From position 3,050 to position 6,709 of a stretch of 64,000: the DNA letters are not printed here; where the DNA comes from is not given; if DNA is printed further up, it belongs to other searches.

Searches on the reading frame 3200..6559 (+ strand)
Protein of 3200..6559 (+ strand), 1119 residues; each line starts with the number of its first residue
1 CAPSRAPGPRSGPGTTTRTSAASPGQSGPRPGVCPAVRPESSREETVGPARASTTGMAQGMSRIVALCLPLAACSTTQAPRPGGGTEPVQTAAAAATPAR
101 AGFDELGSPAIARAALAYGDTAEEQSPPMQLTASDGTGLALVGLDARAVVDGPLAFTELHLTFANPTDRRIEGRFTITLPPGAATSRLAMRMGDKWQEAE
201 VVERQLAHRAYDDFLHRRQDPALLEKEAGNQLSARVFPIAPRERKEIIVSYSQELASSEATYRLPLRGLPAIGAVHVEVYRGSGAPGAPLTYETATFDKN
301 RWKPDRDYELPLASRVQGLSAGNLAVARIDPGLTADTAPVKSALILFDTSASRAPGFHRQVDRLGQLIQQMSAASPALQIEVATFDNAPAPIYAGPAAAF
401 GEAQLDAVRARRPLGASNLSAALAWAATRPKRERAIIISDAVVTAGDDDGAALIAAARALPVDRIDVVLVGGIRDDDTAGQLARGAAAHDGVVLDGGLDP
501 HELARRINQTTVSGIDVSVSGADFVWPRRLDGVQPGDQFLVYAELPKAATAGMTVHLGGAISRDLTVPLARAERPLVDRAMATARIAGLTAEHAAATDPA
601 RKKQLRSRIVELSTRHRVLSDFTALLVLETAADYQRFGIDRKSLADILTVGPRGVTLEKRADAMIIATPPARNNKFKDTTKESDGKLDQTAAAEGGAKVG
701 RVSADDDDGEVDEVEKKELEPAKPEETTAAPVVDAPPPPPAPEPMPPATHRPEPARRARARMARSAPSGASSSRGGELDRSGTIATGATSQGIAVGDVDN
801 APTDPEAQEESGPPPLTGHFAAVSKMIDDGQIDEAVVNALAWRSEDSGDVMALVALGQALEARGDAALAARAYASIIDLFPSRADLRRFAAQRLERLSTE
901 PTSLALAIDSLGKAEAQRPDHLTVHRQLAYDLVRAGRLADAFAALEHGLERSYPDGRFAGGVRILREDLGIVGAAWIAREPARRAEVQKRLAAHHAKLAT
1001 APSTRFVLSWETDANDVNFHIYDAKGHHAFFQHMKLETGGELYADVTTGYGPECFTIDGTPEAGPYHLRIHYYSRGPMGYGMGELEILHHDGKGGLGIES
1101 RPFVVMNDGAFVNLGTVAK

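Call 44: search_protein_families(library=pfam, proteins=[window:3200-6559:+], max_evalue=0.0001)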
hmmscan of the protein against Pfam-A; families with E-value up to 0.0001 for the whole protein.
window:3200-6559:+ (1119 aa): 1 family
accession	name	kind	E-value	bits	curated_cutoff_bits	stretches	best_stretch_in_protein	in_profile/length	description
PF08487.16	VIT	-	4.8e-19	69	26.5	1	143-251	3-111/111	Vault protein inter-alpha-trypsin domain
